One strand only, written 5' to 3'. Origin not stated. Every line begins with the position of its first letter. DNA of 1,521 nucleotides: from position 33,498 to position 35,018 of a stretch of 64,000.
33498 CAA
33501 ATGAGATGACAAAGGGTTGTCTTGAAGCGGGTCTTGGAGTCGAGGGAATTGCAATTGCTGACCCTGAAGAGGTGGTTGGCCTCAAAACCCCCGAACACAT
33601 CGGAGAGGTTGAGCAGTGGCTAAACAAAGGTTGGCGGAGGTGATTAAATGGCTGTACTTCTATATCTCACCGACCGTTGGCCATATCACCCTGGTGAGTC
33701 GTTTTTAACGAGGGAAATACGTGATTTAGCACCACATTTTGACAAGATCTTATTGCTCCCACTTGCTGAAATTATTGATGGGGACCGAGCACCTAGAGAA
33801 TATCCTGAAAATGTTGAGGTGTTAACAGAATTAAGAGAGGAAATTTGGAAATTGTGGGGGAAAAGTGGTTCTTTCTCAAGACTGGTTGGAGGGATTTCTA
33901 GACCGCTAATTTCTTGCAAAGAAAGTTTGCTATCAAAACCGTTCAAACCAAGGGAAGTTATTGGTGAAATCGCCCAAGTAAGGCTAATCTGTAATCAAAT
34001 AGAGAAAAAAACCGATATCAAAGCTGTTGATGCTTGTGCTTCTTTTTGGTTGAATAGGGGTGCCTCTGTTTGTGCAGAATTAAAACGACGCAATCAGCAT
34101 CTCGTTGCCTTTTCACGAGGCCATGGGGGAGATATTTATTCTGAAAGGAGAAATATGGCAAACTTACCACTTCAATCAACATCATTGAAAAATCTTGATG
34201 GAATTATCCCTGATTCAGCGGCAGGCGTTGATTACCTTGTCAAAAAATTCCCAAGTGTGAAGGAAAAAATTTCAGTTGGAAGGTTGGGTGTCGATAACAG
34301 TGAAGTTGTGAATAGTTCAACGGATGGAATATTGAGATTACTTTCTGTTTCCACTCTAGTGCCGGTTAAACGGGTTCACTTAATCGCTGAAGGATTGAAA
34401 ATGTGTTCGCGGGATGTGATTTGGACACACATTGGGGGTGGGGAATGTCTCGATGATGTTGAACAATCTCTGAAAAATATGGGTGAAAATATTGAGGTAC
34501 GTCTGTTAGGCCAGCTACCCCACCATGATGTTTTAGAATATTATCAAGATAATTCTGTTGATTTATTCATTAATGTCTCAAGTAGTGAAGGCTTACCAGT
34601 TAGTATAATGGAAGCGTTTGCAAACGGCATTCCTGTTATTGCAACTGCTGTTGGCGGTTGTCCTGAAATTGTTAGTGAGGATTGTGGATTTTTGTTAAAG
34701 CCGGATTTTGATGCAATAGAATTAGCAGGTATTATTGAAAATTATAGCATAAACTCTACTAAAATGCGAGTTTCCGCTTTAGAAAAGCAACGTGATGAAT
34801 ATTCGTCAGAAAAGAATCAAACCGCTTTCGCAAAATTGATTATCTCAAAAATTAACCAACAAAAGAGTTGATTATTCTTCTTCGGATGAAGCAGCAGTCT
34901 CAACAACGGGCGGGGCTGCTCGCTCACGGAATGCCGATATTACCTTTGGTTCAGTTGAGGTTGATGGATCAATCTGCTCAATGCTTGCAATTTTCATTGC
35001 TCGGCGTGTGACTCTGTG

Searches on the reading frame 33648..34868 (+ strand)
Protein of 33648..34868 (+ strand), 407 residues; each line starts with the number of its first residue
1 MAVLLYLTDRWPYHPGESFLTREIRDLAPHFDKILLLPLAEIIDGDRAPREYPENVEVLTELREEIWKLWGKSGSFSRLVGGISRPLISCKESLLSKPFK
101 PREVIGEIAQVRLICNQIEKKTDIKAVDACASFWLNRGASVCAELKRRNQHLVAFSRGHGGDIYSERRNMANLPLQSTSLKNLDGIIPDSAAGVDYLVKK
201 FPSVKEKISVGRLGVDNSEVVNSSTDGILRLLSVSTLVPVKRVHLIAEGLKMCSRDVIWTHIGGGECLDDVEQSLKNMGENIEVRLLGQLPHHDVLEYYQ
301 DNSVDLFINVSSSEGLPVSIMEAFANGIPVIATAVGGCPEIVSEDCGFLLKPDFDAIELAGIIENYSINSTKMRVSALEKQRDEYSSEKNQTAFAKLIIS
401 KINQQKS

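Call 3: search_protein_families(library=pfam, proteins=[window:33648-34868:+], max_evalue=0.01)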
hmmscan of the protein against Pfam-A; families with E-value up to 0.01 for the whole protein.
window:33648-34868:+ (407 aa): 3 families
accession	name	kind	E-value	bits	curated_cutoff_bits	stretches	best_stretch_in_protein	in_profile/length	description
PF00534.26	Glycos_transf_1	-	1.2e-22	80.7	26.4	1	230-374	17-162/172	Glycosyl transferases group 1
PF13692.12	Glyco_trans_1_4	-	9.4e-18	65.3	27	1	231-361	4-134/142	Glycosyl transferases group 1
PF13524.12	Glyco_trans_1_2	-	0.0016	18.9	25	1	283-370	28-115/144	Glycosyl transferase-like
